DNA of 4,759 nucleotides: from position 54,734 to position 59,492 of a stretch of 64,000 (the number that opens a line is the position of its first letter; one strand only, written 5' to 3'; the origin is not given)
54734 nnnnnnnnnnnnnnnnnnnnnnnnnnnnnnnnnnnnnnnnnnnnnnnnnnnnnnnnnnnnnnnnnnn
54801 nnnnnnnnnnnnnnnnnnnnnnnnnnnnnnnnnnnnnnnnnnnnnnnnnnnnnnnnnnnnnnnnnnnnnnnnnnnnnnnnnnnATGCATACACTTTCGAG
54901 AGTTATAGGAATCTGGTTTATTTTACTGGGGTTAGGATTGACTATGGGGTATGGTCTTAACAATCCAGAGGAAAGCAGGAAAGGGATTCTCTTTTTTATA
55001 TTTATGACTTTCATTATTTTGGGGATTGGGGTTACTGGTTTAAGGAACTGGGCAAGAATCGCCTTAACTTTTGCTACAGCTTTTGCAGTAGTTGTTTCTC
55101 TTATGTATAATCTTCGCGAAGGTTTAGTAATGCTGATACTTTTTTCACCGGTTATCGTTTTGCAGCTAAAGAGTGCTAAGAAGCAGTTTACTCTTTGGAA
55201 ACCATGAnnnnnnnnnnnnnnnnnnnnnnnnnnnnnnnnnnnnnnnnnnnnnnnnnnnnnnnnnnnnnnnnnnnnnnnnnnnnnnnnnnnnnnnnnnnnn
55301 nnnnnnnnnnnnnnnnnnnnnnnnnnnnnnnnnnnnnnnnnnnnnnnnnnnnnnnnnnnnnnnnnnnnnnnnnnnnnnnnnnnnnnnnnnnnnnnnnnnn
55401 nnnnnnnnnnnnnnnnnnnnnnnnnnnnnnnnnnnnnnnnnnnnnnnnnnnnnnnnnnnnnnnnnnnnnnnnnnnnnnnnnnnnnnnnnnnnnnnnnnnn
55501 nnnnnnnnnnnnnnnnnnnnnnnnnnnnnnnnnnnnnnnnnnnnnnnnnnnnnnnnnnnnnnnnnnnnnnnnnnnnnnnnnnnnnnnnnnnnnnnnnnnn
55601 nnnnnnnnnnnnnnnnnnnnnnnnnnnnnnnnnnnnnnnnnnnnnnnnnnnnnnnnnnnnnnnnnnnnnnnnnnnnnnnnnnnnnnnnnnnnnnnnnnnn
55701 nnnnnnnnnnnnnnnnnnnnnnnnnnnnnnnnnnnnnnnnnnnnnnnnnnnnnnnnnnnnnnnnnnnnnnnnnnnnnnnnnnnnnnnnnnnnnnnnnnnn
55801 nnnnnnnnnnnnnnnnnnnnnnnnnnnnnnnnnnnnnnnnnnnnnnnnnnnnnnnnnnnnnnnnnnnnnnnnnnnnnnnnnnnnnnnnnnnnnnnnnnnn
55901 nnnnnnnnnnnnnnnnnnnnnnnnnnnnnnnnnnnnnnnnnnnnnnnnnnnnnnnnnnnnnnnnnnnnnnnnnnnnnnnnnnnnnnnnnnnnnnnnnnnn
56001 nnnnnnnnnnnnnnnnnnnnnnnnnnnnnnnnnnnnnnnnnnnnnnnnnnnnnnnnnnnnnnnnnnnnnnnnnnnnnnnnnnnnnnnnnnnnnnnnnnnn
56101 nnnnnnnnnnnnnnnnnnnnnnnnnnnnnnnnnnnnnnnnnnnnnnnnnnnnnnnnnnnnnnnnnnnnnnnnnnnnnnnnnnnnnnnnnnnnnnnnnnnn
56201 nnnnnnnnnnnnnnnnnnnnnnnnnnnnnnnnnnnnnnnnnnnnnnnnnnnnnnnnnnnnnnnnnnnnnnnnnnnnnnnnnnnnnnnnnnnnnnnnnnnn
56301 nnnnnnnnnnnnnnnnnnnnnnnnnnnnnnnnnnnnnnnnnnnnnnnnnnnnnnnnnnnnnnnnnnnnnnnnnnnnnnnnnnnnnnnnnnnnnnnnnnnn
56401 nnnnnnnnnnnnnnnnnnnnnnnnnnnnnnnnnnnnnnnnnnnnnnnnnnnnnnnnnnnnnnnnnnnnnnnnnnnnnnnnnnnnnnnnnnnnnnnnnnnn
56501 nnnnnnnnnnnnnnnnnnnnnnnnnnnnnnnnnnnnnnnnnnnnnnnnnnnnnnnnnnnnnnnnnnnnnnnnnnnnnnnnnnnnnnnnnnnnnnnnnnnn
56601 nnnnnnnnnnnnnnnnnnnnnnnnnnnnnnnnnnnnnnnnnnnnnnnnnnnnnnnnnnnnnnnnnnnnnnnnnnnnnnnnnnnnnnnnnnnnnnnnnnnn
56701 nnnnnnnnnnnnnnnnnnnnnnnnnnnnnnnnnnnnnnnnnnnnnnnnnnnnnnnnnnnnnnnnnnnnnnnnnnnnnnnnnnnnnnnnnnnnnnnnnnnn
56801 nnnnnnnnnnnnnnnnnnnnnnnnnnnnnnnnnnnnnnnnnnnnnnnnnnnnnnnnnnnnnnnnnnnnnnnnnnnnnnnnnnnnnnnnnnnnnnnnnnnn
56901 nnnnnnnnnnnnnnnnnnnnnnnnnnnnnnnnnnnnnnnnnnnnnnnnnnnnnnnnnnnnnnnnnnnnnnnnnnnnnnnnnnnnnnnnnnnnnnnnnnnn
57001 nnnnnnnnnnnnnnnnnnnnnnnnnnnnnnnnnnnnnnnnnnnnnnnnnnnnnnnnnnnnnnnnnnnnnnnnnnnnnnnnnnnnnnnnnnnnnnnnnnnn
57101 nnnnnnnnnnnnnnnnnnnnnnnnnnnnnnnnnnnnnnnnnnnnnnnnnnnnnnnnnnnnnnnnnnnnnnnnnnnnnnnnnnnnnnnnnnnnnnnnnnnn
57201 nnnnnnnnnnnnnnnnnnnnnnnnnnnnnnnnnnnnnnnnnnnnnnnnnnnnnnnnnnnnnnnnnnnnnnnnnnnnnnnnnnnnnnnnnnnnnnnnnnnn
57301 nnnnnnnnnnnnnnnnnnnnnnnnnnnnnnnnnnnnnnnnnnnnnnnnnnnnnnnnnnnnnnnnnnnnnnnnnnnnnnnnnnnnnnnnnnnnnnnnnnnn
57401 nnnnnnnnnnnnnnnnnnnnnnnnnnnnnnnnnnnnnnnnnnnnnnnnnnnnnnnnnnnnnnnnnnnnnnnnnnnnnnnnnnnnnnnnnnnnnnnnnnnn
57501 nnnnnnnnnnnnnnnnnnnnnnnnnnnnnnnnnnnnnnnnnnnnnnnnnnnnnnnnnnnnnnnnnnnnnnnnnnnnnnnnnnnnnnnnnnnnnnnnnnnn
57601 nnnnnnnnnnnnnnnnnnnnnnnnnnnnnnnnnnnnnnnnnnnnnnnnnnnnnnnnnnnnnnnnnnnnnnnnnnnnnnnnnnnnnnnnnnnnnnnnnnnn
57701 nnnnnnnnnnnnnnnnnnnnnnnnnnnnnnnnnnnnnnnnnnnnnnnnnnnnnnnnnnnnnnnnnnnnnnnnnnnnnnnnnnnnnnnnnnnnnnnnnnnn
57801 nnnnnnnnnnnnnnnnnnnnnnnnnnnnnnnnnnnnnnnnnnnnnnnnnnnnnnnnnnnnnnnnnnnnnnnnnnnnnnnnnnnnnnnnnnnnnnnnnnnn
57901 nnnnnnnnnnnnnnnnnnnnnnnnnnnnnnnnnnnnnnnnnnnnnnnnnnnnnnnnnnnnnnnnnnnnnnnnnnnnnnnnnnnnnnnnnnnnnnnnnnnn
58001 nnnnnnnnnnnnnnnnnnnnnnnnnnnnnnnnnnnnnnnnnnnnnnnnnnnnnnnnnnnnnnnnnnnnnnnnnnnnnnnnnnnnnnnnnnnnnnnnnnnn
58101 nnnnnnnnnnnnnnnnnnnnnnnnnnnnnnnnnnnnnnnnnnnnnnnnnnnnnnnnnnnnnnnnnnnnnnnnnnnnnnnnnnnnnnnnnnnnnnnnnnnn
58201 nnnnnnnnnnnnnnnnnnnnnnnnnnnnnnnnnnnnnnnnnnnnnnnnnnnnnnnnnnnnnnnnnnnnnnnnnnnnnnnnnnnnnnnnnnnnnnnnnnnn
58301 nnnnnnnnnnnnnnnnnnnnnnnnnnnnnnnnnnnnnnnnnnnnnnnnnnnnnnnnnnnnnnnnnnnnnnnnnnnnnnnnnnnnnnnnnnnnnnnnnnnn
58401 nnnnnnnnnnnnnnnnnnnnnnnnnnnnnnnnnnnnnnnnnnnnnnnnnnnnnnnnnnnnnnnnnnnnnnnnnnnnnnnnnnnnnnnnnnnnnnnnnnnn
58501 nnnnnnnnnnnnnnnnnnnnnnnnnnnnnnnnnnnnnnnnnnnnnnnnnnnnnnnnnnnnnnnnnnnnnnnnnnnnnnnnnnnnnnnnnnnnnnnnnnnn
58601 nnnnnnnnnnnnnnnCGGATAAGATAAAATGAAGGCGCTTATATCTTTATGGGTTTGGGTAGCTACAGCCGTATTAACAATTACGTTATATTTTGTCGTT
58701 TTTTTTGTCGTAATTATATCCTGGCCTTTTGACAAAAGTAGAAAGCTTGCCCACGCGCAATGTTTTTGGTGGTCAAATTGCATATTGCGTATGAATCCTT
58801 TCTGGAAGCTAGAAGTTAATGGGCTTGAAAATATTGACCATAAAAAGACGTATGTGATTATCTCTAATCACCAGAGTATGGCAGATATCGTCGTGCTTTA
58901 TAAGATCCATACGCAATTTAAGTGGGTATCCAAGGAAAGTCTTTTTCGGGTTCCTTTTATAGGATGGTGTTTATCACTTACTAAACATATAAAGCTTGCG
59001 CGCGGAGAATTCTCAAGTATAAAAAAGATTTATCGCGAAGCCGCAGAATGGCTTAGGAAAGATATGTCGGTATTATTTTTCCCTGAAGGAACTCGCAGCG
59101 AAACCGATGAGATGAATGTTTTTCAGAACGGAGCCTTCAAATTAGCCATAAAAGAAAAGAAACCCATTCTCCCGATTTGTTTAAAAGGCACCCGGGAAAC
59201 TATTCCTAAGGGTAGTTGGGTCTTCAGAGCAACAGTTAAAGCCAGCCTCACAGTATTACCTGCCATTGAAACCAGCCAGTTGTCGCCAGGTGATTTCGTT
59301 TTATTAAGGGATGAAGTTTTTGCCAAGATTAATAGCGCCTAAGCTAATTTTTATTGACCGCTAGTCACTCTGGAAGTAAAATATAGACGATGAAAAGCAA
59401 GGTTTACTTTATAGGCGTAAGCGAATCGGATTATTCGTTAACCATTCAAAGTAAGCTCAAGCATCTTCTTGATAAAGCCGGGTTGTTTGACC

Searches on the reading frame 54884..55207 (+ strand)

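Call 5: search_protein_families(library=pfam, proteins=[window:54884-55207:+], max_evalue=0.01)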
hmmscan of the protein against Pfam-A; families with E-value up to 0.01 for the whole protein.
window:54884-55207:+ (107 aa): 0 families

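Call 10: search_protein_families(library=ncbifam, proteins=[window:54884-55207:+], max_evalue=0.01)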
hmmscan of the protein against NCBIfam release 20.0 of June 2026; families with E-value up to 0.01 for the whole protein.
window:54884-55207:+ (107 aa): 0 families

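Call 60: search_protein_families(library=pfam, proteins=[window:54884-55207:+], max_evalue=1)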
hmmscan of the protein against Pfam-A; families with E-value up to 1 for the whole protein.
window:54884-55207:+ (107 aa): 2 families
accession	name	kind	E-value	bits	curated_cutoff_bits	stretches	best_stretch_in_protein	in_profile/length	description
PF03203.19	MerC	-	0.14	13.2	27.6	1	13-84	20-93/108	MerC mercury resistance protein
PF11862.13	DUF3382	-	0.45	11.3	28.9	1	80-105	10-35/97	Domain of unknown function (DUF3382)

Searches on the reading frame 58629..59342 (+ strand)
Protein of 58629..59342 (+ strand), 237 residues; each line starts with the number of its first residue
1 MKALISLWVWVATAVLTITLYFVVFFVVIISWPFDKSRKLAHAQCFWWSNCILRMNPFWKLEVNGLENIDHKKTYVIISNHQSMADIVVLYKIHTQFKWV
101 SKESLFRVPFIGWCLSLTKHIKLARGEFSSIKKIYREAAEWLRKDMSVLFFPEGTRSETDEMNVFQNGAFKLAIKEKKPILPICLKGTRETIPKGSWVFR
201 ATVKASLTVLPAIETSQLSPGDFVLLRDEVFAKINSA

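Call 5: search_protein_families(library=pfam, proteins=[window:58629-59342:+], max_evalue=0.01)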
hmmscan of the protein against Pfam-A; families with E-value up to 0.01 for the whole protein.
window:58629-59342:+ (237 aa): 1 family
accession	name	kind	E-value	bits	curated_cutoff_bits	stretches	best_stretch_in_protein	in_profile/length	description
PF01553.26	Acyltransferase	-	5.7e-29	101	23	1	61-185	2-131/132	Acyltransferase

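Call 10: search_protein_families(library=ncbifam, proteins=[window:58629-59342:+], max_evalue=0.01)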
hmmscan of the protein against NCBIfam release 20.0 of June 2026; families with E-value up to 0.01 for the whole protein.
window:58629-59342:+ (237 aa): 10 families
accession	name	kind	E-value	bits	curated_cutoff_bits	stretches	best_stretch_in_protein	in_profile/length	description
TIGR00530.1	AGP_acyltrn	subfamily_domain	3e-31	107.9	102.95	1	60-185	3-129/130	1-acylglycerol-3-phosphate O-acyltransferase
NF011593.0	PRK15018.1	equivalog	2.3e-15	57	501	1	32-194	24-188/245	1-acylglycerol-3-phosphate O-acyltransferase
NF006386.0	PRK08633.1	equivalog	4.1e-14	51.3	1221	1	21-188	391-554/1147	acyl-[ACP]--phospholipid O-acyltransferase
NF052553.1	LyOrLpactfOlsABRUA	equivalog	5.4e-12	45.4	300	1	12-167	11-158/263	lyso-ornithine lipid O-acyltransferase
NF058536.1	LPAAT_acyl_YihG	equivalog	1.4e-11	44.2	260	1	6-115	10-128/290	1-acylglycerol-3-phosphate O-acyltransferase, YihG family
NF010621.0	PRK14014.1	domain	2.4e-11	43.3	186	1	7-116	16-134/301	acetyltransferase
NF005291.0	PRK06814.1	equivalog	2.5e-09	35.6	1349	1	55-192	435-570/1140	acyl-[ACP]--phospholipid O-acyltransferase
NF052552.1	LyOrLpactfOlsARHOCB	equivalog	5.9e-09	35.3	300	1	73-170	86-181/271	lyso-ornithine lipid O-acyltransferase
NF052615.1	orn_lipid_OlsF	equivalog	5.2e-05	22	620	1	60-188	67-199/570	bifunctional ornithine lipid synthase OlsF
NF005959.0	PRK08043.1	equivalog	0.00011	20.6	886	1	57-192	12-144/719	bifunctional acyl-ACP--phospholipid O-acyltransferase/long-chain-fatty-acid--ACP ligase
